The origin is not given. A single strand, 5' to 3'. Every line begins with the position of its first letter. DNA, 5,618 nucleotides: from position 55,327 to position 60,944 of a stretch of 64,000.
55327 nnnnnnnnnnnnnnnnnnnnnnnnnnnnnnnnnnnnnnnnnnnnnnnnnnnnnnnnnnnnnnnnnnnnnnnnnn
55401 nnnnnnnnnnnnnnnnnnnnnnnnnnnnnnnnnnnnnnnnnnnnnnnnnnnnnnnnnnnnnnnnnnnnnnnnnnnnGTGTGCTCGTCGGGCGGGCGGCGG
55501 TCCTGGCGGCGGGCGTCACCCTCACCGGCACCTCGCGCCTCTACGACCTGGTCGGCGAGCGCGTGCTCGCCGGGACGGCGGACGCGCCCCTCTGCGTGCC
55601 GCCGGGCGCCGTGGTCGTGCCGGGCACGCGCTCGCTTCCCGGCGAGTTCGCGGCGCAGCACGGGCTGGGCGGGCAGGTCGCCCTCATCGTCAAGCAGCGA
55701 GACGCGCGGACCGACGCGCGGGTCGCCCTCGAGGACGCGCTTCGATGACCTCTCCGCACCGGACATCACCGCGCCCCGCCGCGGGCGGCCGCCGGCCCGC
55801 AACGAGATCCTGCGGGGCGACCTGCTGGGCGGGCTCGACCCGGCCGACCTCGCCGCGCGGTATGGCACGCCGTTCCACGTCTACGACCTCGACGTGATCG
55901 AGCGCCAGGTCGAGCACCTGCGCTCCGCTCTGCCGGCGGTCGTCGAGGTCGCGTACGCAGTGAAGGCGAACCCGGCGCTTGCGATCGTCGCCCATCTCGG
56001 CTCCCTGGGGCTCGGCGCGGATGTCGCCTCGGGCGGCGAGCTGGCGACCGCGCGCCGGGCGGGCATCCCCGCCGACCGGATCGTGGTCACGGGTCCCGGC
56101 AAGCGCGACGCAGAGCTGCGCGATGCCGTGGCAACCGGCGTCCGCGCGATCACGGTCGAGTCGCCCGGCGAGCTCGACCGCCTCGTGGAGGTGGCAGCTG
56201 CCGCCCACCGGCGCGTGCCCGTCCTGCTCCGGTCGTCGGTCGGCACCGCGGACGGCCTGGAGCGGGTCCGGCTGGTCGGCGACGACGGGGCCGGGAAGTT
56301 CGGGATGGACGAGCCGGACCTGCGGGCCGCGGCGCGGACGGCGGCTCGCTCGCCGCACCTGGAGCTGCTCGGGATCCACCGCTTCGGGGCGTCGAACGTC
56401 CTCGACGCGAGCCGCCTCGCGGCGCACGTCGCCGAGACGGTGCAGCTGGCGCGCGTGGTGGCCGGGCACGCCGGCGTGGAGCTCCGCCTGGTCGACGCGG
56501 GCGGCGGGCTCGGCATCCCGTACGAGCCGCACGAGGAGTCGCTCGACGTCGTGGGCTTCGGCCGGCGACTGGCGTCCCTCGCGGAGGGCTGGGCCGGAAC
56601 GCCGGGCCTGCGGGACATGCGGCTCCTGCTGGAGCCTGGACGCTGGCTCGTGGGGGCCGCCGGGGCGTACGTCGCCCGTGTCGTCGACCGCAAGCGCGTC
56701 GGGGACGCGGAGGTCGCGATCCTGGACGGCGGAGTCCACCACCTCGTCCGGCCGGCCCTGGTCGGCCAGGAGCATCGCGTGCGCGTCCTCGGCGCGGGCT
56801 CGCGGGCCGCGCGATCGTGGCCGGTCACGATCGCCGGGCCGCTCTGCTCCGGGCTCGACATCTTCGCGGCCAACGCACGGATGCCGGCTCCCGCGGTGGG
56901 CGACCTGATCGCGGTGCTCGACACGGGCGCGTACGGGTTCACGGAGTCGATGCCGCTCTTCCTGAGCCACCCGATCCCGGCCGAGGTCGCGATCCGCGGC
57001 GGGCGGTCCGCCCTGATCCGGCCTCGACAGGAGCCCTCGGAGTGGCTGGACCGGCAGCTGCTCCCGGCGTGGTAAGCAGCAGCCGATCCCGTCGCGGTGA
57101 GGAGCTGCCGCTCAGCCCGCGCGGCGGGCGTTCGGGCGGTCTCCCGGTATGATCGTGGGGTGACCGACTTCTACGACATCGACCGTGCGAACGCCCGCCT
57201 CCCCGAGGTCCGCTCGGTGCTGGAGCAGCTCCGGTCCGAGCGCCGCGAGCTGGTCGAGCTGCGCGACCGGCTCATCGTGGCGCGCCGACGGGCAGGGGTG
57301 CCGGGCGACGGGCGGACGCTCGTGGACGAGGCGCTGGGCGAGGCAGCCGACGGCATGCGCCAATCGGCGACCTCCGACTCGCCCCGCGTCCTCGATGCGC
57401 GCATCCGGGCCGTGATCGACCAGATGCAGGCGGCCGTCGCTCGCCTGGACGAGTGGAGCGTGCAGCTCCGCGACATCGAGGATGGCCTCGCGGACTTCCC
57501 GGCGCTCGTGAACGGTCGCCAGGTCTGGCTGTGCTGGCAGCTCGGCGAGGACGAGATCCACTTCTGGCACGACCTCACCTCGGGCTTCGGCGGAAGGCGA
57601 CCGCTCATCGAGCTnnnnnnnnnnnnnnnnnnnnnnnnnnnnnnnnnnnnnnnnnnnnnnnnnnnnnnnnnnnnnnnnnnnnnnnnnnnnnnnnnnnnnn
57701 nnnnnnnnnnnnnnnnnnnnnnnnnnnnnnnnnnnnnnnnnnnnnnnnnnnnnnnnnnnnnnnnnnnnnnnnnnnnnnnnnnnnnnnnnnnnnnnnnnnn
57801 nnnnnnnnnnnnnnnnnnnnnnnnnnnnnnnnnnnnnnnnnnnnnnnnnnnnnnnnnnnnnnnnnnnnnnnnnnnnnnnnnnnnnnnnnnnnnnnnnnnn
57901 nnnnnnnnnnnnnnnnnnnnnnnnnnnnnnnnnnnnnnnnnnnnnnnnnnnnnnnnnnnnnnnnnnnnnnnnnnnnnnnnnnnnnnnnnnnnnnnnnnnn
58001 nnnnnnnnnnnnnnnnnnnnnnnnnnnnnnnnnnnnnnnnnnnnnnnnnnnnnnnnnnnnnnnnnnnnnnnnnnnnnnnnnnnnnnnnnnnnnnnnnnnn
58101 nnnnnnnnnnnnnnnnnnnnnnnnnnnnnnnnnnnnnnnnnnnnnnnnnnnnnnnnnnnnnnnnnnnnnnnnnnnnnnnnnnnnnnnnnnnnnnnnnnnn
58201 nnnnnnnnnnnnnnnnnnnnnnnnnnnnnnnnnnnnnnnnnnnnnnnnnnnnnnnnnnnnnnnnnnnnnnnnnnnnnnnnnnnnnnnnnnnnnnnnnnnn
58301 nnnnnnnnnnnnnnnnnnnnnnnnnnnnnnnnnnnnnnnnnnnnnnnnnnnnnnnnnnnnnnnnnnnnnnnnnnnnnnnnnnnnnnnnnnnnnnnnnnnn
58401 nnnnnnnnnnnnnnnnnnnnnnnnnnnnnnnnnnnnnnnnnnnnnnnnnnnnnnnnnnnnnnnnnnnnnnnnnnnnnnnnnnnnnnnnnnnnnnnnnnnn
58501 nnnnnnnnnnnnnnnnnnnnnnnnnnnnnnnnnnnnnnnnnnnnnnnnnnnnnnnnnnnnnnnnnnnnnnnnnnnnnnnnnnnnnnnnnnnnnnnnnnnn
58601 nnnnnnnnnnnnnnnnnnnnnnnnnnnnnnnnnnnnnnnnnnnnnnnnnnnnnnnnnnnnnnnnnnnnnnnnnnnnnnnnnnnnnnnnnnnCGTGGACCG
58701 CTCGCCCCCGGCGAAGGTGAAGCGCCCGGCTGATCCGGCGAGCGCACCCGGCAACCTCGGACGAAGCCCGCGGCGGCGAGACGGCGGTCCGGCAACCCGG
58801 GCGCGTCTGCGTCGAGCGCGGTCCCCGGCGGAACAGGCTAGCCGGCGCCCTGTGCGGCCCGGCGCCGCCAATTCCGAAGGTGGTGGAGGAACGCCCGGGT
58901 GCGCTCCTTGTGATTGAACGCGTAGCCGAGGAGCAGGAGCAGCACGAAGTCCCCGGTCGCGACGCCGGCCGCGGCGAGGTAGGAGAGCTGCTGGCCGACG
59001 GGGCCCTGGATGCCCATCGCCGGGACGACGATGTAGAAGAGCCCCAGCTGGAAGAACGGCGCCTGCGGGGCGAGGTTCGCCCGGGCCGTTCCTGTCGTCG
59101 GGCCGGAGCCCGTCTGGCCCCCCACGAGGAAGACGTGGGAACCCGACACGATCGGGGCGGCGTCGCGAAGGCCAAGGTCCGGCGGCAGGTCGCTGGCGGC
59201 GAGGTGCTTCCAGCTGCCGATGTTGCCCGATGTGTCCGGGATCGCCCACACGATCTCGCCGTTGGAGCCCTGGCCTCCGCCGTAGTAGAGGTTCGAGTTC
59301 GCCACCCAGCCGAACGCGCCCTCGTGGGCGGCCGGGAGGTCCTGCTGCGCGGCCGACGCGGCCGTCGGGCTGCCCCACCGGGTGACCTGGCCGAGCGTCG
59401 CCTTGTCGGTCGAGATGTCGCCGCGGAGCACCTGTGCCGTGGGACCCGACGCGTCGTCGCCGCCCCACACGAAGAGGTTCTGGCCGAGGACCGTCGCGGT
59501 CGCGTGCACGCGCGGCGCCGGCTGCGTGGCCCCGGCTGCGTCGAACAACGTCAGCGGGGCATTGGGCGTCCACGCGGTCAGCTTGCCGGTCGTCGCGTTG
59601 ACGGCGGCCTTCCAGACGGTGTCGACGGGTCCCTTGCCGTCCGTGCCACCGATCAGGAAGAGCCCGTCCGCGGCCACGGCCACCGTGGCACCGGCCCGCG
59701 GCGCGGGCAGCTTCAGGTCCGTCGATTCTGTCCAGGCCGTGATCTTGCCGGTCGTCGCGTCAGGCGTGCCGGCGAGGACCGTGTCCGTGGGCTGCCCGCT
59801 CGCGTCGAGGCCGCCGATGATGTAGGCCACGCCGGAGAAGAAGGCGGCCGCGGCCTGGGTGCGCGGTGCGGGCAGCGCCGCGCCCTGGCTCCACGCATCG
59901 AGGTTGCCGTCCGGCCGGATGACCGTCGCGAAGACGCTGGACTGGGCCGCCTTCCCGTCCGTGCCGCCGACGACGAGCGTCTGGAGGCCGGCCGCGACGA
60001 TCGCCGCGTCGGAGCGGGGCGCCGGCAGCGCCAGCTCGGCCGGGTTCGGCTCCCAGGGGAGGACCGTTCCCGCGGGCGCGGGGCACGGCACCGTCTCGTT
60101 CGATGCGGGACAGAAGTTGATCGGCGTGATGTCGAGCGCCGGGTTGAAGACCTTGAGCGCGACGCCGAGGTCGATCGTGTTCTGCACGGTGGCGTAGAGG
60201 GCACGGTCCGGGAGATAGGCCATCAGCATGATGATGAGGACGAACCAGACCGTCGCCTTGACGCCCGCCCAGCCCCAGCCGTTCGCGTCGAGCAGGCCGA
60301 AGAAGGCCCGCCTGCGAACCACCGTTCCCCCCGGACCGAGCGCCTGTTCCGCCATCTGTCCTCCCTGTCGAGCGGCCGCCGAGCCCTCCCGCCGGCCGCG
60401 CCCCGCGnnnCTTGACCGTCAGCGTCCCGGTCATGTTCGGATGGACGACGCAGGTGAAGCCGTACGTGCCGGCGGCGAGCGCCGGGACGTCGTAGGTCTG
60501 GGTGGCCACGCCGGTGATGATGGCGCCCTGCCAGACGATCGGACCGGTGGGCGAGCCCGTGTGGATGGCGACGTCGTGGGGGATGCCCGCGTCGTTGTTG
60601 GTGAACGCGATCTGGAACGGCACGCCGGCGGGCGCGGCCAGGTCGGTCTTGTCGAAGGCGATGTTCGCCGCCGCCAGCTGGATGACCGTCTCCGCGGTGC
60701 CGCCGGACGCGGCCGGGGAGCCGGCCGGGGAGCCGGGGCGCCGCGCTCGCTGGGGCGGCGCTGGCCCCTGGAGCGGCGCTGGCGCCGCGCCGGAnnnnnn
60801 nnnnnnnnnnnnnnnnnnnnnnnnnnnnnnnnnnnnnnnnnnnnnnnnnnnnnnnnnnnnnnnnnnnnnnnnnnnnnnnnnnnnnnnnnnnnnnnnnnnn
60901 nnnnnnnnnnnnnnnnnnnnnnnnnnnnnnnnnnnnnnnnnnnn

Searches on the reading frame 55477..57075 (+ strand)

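Call 51: search_protein_families(library=pfam, proteins=[window:55477-57075:+], max_evalue=0.0001)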
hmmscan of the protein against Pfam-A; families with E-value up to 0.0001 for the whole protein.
window:55477-57075:+ (532 aa): 3 families
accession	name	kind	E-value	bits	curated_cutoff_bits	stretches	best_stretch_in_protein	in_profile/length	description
PF02784.22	Orn_Arg_deC_N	-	8.8e-43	146.9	23.4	1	139-392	2-246/247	Pyridoxal-dependent decarboxylase, pyridoxal binding domain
PF00278.28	Orn_DAP_Arg_deC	-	4.2e-19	69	23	1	216-484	5-95/95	Pyridoxal-dependent decarboxylase, C-terminal sheet domain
PF01168.26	Ala_racemase_N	-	4.3e-08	33.6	24.1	1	137-329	2-176/220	Alanine racemase, N-terminal domain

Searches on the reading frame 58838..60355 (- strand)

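Call 51: search_protein_families(library=pfam, proteins=[window:58838-60355:-], max_evalue=0.0001)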
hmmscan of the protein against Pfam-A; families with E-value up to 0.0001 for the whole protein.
window:58838-60355:- (505 aa): 4 families
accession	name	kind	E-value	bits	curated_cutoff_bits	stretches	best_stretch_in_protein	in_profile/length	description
PF24681.1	Kelch_KLHDC2_KLHL20_DRC7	-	9.4e-19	68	50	2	215-413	46-221/221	KLHDC2/KLHL20/DRC7 Kelch-repeats domain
PF01344.31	Kelch_1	-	2.5e-17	62.5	20.1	0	219-249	1-31/46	Kelch motif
PF24981.1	Beta-prop_ATRN-LZTR1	-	4e-05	23.5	50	0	178-319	2-135/289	Attractin/LZTR1 beta-propeller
PF13418.12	Kelch_4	-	5.2e-05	23.6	21.6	0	281-304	1-25/49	Galactose oxidase, central domain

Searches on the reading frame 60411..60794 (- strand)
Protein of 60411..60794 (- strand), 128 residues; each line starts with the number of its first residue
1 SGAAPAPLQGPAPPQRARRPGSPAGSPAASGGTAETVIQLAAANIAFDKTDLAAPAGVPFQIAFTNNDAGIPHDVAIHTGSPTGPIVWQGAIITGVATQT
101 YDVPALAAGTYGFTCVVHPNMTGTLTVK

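Call 81: search_protein_families(library=pfam, proteins=[window:60411-60794:-], max_evalue=0.01)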
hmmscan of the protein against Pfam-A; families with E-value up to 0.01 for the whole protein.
window:60411-60794:- (128 aa): 2 families
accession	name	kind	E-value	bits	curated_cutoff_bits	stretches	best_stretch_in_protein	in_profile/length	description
PF13473.12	Cupredoxin_1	-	3.2e-11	43.6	27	1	33-127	18-104/104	Cupredoxin-like domain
PF00127.26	Copper-bind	-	0.0015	19.3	21.2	1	38-128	5-99/99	Copper binding proteins, plastocyanin/azurin family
